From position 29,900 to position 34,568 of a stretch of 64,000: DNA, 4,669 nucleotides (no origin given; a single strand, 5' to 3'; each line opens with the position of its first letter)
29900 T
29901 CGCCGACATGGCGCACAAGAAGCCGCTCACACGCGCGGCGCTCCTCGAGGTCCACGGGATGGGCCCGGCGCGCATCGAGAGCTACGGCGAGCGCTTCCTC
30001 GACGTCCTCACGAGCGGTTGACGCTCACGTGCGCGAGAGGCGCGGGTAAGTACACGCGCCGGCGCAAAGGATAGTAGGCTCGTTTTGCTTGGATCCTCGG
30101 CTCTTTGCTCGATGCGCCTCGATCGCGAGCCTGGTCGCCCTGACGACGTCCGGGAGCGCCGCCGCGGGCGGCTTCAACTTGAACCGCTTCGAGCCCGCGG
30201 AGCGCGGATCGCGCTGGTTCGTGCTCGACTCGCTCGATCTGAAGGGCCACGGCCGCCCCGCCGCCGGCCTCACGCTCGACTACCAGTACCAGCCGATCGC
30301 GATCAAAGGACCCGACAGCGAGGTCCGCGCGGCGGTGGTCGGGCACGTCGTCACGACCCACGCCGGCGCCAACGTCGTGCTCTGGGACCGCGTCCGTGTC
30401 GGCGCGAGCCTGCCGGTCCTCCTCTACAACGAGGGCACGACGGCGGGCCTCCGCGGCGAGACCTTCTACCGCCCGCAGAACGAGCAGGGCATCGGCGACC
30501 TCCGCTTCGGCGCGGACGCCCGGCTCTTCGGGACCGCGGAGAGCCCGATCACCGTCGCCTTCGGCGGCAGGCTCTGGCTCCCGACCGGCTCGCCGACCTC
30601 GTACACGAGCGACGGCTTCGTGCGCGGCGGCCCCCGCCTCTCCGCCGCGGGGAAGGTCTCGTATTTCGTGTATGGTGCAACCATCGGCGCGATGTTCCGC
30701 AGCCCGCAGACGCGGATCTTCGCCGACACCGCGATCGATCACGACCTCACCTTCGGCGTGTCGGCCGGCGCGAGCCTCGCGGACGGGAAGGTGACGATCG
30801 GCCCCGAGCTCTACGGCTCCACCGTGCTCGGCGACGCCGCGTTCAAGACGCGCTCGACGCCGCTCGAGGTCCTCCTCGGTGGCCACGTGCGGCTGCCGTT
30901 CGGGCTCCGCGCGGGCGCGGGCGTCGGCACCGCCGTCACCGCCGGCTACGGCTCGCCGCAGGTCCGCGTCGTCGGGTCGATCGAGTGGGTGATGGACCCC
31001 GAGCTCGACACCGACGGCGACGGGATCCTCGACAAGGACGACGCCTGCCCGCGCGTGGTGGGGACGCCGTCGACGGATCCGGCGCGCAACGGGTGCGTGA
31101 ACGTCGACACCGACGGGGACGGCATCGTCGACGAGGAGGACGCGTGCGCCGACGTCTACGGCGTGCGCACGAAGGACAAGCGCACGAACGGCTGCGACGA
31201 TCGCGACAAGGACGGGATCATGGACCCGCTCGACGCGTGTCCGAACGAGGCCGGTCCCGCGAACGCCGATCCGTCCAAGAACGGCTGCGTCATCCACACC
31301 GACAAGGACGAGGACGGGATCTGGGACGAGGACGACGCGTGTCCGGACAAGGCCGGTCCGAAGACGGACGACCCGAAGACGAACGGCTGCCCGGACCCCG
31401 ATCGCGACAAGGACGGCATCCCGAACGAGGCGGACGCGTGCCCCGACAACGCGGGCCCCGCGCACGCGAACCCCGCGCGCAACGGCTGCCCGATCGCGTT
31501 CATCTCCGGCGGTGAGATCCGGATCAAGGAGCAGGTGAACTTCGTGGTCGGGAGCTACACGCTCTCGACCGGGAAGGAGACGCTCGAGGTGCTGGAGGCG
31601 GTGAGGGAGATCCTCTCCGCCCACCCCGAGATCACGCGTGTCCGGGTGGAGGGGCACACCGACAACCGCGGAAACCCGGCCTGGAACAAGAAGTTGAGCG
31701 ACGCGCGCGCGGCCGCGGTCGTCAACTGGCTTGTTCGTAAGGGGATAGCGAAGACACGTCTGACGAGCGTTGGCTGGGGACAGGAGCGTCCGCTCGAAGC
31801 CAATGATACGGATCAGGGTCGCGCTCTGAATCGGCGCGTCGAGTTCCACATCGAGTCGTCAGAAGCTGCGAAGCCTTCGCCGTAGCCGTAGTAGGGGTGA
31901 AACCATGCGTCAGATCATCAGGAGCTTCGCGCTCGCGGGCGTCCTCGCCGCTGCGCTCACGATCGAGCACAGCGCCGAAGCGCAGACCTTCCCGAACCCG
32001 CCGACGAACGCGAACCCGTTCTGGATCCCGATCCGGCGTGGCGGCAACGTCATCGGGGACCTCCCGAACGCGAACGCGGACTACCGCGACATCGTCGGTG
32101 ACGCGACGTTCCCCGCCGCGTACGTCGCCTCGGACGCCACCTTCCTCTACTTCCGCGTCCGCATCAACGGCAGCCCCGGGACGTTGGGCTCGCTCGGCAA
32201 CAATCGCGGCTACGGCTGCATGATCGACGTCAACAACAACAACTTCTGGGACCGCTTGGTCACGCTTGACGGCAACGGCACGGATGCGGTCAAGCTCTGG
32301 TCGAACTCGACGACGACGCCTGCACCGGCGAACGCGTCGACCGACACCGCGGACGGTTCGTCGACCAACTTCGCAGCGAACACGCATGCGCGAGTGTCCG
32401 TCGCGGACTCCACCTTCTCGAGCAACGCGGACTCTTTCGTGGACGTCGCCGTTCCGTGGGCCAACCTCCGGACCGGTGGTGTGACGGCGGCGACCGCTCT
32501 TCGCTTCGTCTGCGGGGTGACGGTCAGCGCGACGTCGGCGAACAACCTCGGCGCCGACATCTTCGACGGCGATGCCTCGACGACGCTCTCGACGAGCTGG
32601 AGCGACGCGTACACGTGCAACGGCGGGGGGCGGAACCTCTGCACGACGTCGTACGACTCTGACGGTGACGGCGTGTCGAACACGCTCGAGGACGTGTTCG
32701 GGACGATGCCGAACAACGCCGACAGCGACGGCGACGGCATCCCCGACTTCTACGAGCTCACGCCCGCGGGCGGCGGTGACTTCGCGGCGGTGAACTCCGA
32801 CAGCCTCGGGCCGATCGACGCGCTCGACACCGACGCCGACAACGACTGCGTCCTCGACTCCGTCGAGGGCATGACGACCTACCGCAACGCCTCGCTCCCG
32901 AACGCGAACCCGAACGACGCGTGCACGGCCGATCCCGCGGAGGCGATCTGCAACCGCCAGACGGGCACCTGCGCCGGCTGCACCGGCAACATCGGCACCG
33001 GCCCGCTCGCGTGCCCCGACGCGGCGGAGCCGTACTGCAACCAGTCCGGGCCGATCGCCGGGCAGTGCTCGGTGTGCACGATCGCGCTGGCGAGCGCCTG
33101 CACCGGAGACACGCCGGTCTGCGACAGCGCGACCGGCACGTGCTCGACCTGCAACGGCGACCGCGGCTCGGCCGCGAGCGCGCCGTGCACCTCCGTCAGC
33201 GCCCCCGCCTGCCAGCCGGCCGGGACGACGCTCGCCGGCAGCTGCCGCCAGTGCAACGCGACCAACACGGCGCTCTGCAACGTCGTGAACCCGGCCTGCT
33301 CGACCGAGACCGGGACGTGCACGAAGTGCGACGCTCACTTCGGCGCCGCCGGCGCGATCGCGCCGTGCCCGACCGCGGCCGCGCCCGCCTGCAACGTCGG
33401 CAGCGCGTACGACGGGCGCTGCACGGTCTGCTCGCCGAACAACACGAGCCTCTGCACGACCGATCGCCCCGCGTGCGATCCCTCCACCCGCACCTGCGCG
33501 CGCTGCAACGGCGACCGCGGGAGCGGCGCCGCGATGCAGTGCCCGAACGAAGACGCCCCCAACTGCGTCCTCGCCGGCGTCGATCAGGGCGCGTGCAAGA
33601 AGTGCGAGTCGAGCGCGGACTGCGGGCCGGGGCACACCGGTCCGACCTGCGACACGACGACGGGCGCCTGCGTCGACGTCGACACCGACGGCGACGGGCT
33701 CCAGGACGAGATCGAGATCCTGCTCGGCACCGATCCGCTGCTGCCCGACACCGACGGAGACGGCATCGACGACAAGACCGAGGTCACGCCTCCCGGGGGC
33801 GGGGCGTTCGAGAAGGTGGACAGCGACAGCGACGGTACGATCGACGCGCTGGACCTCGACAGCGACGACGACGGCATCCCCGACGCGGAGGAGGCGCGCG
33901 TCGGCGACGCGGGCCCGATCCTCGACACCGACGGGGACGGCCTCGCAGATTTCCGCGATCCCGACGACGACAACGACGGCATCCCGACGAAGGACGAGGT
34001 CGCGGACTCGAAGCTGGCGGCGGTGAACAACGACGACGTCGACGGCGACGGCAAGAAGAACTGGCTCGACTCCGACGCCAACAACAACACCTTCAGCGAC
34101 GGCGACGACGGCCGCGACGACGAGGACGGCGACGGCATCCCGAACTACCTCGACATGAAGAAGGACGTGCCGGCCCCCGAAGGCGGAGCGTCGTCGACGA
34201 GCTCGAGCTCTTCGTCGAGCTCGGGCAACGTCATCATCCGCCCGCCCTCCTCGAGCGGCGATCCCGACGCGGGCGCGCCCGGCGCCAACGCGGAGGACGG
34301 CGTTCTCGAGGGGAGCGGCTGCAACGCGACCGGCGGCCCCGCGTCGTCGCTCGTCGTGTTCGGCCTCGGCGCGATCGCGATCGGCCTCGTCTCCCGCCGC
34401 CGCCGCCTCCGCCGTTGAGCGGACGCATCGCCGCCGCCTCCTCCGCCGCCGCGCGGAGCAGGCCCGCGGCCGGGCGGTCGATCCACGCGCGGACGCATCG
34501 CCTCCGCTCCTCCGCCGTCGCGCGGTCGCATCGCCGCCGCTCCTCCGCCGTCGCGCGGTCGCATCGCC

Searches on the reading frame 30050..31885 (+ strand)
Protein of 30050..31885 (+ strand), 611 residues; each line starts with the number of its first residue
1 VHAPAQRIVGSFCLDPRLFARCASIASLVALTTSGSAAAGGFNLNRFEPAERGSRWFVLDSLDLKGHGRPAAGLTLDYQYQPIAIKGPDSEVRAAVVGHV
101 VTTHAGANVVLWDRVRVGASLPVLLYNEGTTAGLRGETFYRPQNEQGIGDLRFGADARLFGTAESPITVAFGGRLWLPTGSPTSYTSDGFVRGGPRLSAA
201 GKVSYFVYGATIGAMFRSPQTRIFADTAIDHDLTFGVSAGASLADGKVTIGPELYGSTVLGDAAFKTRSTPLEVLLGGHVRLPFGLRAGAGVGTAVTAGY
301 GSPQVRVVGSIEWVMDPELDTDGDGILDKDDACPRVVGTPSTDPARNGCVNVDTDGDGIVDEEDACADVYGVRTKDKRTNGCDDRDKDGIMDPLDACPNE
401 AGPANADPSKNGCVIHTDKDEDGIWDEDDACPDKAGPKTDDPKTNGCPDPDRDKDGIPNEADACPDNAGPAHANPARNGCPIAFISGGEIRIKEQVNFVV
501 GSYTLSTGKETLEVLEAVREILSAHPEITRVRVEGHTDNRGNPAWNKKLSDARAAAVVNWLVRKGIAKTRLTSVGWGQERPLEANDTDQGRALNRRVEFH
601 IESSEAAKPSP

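Call 52: search_protein_families(library=pfam, proteins=[window:30050-31885:+], max_evalue=0.00001)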
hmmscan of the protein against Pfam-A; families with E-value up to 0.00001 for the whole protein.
window:30050-31885:+ (611 aa): 2 families
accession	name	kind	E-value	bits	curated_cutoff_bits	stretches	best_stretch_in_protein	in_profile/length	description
PF00691.25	OmpA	-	2.3e-18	66.8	27.2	1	498-595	2-98/98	OmpA family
PF02412.23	TSP_3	-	1.5e-12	47.4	25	0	447-470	12-34/36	Thrombospondin type 3 repeat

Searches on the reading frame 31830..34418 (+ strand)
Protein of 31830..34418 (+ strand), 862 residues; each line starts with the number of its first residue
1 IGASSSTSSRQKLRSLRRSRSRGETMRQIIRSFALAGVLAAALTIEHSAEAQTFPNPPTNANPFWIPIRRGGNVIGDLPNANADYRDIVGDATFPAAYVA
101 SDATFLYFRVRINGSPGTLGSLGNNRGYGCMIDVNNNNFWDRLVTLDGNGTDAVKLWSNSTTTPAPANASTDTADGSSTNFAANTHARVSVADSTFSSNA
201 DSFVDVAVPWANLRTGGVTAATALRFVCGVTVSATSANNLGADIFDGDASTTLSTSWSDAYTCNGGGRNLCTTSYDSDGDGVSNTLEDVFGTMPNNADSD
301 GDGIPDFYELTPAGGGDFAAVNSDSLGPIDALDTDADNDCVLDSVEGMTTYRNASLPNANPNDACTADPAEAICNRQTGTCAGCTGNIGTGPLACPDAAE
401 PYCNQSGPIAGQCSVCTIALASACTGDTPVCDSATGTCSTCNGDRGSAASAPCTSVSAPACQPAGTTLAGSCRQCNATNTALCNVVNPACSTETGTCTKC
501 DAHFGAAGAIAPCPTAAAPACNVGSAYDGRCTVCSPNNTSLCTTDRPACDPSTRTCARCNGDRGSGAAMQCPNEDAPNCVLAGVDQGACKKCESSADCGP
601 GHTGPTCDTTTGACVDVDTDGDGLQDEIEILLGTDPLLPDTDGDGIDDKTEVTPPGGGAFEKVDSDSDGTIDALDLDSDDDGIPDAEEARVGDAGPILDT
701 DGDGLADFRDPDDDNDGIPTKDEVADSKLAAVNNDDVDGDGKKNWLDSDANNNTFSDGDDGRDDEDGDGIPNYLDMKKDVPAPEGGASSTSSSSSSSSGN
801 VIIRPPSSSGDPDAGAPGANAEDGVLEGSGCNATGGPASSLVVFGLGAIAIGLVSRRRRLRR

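Call 52: search_protein_families(library=pfam, proteins=[window:31830-34418:+], max_evalue=0.00001)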
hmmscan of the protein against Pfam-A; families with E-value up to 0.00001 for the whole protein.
window:31830-34418:+ (862 aa): 1 family
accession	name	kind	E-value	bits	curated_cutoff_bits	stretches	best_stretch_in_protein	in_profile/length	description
PF18884.5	TSP3_bac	-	2.9e-07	30.6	25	1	618-639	1-22/22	Bacterial TSP3 repeat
